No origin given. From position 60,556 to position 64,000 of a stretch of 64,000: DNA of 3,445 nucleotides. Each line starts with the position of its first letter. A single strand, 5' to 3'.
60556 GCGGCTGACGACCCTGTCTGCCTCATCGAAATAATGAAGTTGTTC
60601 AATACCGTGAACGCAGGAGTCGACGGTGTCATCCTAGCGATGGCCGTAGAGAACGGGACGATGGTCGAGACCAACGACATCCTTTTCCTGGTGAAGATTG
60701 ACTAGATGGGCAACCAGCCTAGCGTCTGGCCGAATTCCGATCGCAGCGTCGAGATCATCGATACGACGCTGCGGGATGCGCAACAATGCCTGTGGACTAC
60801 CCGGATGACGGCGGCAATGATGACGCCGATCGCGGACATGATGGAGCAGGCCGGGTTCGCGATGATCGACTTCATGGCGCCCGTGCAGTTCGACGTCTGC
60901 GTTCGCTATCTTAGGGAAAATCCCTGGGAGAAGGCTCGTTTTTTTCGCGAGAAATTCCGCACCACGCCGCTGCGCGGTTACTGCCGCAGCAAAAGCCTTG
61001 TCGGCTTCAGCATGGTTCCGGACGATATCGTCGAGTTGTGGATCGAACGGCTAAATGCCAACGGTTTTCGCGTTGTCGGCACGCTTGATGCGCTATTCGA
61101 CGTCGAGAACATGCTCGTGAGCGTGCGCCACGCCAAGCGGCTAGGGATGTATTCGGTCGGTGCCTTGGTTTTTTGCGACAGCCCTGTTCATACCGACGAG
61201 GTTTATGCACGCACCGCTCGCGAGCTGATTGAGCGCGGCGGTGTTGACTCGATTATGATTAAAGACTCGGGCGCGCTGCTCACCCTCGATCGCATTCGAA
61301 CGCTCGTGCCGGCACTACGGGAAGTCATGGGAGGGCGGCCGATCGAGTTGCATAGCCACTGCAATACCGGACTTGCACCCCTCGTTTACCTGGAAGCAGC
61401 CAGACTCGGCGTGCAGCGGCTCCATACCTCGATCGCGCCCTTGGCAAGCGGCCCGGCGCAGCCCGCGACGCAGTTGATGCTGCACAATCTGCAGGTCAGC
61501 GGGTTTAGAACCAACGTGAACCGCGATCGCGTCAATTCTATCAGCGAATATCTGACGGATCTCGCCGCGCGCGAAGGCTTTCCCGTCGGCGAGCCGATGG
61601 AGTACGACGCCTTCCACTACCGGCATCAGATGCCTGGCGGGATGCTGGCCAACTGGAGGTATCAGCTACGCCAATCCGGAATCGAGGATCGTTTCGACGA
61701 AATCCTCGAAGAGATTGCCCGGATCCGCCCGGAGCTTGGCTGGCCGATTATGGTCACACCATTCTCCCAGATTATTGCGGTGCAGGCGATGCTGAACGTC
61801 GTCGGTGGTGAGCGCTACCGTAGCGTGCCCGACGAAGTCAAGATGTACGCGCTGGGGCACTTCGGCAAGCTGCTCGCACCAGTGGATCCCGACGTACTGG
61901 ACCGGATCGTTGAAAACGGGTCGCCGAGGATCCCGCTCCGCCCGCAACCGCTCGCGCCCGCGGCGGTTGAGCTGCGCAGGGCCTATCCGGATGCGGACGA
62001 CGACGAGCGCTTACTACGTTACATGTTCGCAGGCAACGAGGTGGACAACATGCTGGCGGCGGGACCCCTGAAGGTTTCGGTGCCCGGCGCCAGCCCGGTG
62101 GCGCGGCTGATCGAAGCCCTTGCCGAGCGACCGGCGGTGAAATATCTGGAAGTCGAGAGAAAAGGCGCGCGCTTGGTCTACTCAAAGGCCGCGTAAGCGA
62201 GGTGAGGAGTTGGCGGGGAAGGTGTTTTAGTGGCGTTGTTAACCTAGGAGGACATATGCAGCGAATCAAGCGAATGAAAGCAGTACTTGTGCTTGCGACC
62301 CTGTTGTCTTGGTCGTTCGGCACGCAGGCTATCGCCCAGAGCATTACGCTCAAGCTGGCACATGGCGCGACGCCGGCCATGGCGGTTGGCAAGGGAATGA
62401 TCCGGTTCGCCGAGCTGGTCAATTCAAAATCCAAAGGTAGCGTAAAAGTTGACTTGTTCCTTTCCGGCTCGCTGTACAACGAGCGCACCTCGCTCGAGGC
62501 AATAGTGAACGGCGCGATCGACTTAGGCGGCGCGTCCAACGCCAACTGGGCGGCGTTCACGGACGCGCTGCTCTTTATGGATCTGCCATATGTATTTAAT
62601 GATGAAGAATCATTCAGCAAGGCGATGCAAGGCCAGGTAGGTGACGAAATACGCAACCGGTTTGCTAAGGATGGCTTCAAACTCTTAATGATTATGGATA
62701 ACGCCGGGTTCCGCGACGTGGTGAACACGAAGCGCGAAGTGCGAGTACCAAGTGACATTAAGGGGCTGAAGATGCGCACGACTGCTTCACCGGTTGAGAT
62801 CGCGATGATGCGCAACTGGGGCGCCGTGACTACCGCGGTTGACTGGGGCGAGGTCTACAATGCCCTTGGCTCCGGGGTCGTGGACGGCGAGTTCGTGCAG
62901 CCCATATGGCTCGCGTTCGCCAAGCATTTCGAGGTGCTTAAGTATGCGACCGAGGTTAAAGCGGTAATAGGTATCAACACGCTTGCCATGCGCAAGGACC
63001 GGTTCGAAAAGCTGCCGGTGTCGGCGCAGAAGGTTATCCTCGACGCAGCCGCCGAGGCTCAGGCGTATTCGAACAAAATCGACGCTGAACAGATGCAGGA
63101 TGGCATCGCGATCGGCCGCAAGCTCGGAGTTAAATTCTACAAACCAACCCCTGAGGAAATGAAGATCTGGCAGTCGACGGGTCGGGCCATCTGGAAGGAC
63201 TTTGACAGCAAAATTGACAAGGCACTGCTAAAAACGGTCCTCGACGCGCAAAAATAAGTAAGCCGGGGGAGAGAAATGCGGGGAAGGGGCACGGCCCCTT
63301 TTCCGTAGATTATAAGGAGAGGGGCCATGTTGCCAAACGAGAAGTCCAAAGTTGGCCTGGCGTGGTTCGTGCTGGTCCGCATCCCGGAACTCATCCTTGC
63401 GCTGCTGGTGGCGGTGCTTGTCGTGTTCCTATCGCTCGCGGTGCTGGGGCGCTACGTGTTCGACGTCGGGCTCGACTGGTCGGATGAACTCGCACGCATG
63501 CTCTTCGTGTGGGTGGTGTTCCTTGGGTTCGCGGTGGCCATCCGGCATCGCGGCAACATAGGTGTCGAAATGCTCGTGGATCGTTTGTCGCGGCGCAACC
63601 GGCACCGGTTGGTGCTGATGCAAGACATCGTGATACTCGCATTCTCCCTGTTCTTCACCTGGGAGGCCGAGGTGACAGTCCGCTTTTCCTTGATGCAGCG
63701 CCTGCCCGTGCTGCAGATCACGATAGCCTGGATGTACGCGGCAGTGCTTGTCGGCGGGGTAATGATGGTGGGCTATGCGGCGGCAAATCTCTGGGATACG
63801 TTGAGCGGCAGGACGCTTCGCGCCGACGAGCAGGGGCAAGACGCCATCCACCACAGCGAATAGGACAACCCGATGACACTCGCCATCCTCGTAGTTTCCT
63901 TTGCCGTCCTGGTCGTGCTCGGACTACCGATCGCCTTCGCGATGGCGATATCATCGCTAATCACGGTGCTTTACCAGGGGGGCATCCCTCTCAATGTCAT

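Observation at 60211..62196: PycB/OadA-like carboxyltransferase stripped of its biotinyl domain, paired with an AccB-type BCCP and carrying an RDAQQC variant of the active-site motif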

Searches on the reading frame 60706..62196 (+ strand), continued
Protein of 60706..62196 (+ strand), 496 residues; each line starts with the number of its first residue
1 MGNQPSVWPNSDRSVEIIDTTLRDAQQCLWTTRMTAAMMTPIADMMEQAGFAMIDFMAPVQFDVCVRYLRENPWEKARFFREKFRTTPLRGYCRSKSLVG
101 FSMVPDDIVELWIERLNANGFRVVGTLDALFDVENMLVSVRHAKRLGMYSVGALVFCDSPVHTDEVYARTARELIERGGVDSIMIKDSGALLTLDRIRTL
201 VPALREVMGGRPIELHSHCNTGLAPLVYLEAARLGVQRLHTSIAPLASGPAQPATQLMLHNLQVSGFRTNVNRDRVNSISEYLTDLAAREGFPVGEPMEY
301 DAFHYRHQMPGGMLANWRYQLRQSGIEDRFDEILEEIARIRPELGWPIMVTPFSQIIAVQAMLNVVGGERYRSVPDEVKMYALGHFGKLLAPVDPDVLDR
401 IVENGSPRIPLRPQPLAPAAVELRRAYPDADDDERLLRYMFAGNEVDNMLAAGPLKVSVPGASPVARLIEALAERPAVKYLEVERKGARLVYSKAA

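Call 79: predict_structure(alignment_id=A1)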
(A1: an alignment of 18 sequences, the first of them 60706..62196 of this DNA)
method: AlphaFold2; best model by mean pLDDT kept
length: 496 residues; sequences in the alignment: 18
mean_pLDDT: 76.9   pTM: 0.76
mean pLDDT of the five models: 76.9, 74.5, 74.0, 72.9, 69.5
residues with pLDDT >= 90: 179; 70-90: 142; 50-70: 134; < 50: 41
segments of 3 or more residues with pLDDT < 50: 1-11, 29-31, 296-303, 383-385, 409-412
pLDDT, mean of each block of 10 residues (from residue 1): 35 86 71 78 93 90 86 94 94 68 80 96 85 86 97 81 87 96 84 87 94 82 81 95 68 83 94 94 80 51 51 56 69 70 56 54 61 54 50 56 50 71 94 93 89 74 70 82 76 65
secondary structure, 60 per line:
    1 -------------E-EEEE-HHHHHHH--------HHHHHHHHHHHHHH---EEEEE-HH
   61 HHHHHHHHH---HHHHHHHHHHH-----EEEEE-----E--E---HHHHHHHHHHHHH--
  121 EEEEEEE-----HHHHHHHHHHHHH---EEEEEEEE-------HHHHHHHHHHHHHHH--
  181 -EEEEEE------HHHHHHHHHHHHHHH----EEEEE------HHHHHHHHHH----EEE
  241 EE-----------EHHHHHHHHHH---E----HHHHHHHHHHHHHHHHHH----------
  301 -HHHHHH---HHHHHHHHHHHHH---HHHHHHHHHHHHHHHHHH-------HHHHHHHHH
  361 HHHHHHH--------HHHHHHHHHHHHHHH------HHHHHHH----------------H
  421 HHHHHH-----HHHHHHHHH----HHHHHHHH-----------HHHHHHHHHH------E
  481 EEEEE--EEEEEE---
elements in order: E16-19 H21-27 H36-49 E53-57 H59-69 H73-83 E89-93 H106-118 E121-127 H133-145 E149-156 H164-178 E182-187 H194-208 E213-217 H224-233 E238-242 H255-264 H273-290 H302-307 H311-323 H327-344 H352-367 H376-390 H397-403 H420-426 H432-440 H445-452 H464-473 E480-485 E488-493

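Call 81: fold_search(model_id=the predicted structure, library=pdb)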
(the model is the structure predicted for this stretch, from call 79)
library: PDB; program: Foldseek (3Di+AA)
matches with E <= 10: 1725; with E <= 0.001: 479
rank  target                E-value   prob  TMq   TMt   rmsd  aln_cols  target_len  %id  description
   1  5ks8_D                7.6e-33  1.00  0.77  0.67  10.7       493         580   33  Crystal structure of two-subunit pyruvate carboxylase from Methylobacillus flagellatus (released 2016-10-19)
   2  5ks8_C                9.9e-33  1.00  0.79  0.66   8.0       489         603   33  Crystal structure of two-subunit pyruvate carboxylase from Methylobacillus flagellatus (released 2016-10-19)
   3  1rqb                  1.8e-30  1.00  0.80  0.83   4.2       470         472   30  Propionibacterium shermanii transcarboxylase 5S subunit (released 2004-09-07)
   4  1s3h                  3.4e-30  1.00  0.79  0.83   4.2       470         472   30  Propionibacterium shermanii transcarboxylase 5S subunit A59T (released 2004-09-07)
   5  1rqh                  9.7e-30  1.00  0.80  0.83   4.2       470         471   30  Propionibacterium shermanii transcarboxylase 5S subunit bound to pyruvic acid (released 2004-09-07)
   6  2nx9_B                2.6e-29  1.00  0.77  0.84   3.6       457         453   32  Crystal structure of the carboxyltransferase domain of the oxaloacetate decarboxylase Na+ pump from Vibrio cholerae (released 2006-12-26)
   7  2nx9_A                4.6e-29  1.00  0.79  0.86   3.3       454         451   32  Crystal structure of the carboxyltransferase domain of the oxaloacetate decarboxylase Na+ pump from Vibrio cholerae (released 2006-12-26)
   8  1u5j                  4.6e-29  1.00  0.79  0.83   4.3       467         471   30  Propionibacterium shermanii transcarboxylase 5S subunit, Met186Ile (released 2004-09-07)
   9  3bg5_B                1.2e-26  1.00  0.79  0.39   5.0       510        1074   23  Crystal Structure of Staphylococcus Aureus Pyruvate Carboxylase (released 2008-02-26)
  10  3hbl_B                2.5e-26  1.00  0.78  0.38   4.7       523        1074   22  Crystal Structure of S. aureus Pyruvate Carboxylase T908A Mutant (released 2009-06-30)
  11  3hbl_A                3.7e-26  1.00  0.78  0.36   4.5       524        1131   22  Crystal Structure of S. aureus Pyruvate Carboxylase T908A Mutant (released 2009-06-30)
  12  4hnv_B                4.1e-26  1.00  0.77  0.39   4.5       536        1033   22  Crystal structure of R54E mutant of S. aureus Pyruvate carboxylase (released 2013-01-16)
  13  5vyz_C                4.5e-26  1.00  0.78  0.38   5.2       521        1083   24  Crystal structure of Lactococcus lactis pyruvate carboxylase in complex with cyclic-di-AMP (released 2017-08-16)
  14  3bg5_D                5.0e-26  1.00  0.75  0.37   5.8       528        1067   22  Crystal Structure of Staphylococcus Aureus Pyruvate Carboxylase (released 2008-02-26)
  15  5ks8_E                5.9e-26  1.00  0.69  0.79   9.8       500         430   29  Crystal structure of two-subunit pyruvate carboxylase from Methylobacillus flagellatus (released 2016-10-19)
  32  3hb9_A                2.4e-25  1.00  0.78  0.36   4.7       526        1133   22  Crystal Structure of S. aureus Pyruvate Carboxylase A610T Mutant (released 2009-06-30)
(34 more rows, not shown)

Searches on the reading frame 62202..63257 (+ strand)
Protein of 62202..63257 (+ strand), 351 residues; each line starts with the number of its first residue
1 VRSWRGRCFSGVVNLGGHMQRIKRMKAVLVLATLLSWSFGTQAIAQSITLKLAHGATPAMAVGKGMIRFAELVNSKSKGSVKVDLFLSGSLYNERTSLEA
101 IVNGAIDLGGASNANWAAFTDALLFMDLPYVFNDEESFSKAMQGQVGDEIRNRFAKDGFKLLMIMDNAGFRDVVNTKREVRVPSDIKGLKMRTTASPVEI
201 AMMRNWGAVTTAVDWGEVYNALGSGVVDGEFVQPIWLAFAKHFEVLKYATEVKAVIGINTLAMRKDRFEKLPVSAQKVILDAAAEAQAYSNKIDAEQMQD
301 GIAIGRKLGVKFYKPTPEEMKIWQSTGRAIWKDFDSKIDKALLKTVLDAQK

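Call 3: search_protein_families(library=pfam, proteins=[window:62202-63257:+])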
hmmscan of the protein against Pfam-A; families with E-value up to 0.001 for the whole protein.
window:62202-63257:+ (351 aa): 1 family
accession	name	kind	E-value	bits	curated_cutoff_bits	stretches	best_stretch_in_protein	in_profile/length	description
PF03480.18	DctP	-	3.3e-63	214.1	23.4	1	53-335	2-284/286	Bacterial extracellular solute-binding protein, family 7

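Call 4: search_protein_families(library=ncbifam, proteins=[window:62202-63257:+])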
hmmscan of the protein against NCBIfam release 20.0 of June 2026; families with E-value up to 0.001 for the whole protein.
window:62202-63257:+ (351 aa): 2 families
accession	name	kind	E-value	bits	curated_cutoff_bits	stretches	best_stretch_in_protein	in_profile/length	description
TIGR00787.1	dctP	subfamily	5.2e-53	180.1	175.05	1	53-303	2-251/257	DctP family TRAP transporter solute-binding subunit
NF037995.1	TRAP_S1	subfamily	1.4e-50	172.1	50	1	51-323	1-271/271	TRAP transporter substrate-binding protein DctP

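Call 64: search_solved_structures(query=window:62202-63257:+, max_evalue=1e-20)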
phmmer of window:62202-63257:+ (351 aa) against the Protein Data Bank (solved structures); distinct sequences matched with E-value up to 1e-20: 51.
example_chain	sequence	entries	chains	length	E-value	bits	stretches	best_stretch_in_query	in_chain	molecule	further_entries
8t9t_A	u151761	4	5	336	2.8e-50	174.6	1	22-350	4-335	Isethionate-binding periplasmic protein DctP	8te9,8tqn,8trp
4p9k_A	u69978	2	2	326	1.3e-36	129.7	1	42-310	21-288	TRAP dicarboxylate transporter, DctP subunit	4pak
4pdh_A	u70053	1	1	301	1.2e-35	126.5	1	49-309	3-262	TRAP dicarboxylate transporter, DctP subunit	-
4p47_A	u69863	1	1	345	1e-34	123.5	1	26-337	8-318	TRAP dicarboxylate transporter, DctP subunit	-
4ovs_A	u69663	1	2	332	4.3e-32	114.8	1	44-346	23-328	TRAP dicarboxylate transporter, DctP subunit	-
4pfr_A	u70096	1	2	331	1.3e-31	113.3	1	45-338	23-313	TRAP dicarboxylate transporter, DctP subunit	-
4mx6_A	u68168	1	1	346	4.3e-31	111.6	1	20-350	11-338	TRAP-type C4-dicarboxylate:H+ symport system substrate-binding component DctP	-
24gg_A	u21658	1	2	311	1.6e-29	106.5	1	65-342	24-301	DctP family TRAP transporter solute receptor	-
24gh_A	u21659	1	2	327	1.7e-29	106.3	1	65-342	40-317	DctP family TRAP transporter solute receptor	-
4ngu_A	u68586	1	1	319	3.8e-29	105.2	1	44-344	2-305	TRAP dicarboxylate transporter, DctP subunit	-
4nq8_A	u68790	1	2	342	1.6e-28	103.1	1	27-349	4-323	Putative periplasmic substrate-binding transport protein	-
7bbr_A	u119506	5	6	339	3e-28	102.2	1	19-351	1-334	Putative TRAP transporter solute receptor DctP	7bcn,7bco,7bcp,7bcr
4x8r_A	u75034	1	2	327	4.8e-28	101.6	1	48-299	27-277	TRAP dicarboxylate transporter, DctP subunit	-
4p8b_A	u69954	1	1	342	2.3e-27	99.3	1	42-287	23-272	TRAP-type transporter, periplasmic component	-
4o94_A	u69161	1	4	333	8.3e-27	97.5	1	42-345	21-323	TRAP dicarboxylate transporter DctP subunit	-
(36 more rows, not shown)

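Call 68: search_solved_structures(query=window:62202-63257:+, max_evalue=1e-40, show_alignments=1)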
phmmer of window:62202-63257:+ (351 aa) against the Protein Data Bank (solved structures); distinct sequences matched with E-value up to 1e-40: 1.
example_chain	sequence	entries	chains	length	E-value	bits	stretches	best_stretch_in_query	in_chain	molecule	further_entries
8t9t_A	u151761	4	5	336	2.8e-50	174.6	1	22-350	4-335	Isethionate-binding periplasmic protein DctP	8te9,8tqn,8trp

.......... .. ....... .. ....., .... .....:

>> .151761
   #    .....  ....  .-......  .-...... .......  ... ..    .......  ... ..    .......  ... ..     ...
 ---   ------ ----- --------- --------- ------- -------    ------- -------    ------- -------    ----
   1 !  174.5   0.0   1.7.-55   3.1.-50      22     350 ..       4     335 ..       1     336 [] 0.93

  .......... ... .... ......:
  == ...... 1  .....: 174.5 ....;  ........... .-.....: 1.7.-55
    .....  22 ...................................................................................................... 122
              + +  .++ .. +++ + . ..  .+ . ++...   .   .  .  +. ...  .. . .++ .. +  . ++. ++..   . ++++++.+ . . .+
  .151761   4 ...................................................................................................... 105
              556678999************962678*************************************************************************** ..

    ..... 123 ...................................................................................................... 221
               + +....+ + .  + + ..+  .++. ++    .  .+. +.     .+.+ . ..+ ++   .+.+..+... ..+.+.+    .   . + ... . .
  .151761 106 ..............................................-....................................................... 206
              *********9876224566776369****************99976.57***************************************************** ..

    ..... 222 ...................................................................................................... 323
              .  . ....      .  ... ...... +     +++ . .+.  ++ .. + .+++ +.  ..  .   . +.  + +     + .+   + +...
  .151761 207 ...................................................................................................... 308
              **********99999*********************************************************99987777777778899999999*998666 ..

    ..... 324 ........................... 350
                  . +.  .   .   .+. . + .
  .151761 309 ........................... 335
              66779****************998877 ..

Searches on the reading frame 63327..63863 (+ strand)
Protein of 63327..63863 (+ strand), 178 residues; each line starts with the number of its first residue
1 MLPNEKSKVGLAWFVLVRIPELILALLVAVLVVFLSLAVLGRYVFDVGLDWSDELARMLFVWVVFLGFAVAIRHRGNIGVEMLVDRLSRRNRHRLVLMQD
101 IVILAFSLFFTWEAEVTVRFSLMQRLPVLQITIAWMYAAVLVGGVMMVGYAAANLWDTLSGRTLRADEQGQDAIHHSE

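Call 3: search_protein_families(library=pfam, proteins=[window:63327-63863:+])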
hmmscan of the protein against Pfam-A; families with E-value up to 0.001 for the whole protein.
window:63327-63863:+ (178 aa): 1 family
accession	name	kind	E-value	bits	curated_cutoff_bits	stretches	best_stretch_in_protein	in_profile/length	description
PF04290.18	DctQ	-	1.1e-28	100.2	28.3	1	32-159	2-130/132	Tripartite ATP-independent periplasmic transporters, DctQ component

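Call 4: search_protein_families(library=ncbifam, proteins=[window:63327-63863:+])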
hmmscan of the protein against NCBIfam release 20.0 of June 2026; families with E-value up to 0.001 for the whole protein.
window:63327-63863:+ (178 aa): 1 family
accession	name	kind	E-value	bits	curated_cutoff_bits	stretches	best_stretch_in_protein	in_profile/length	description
NF007374.1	PRK09877.1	equivalog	2.1e-19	70.4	260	1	18-160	3-145/157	2,3-diketo-L-gulonate TRAP transporter small permease YiaM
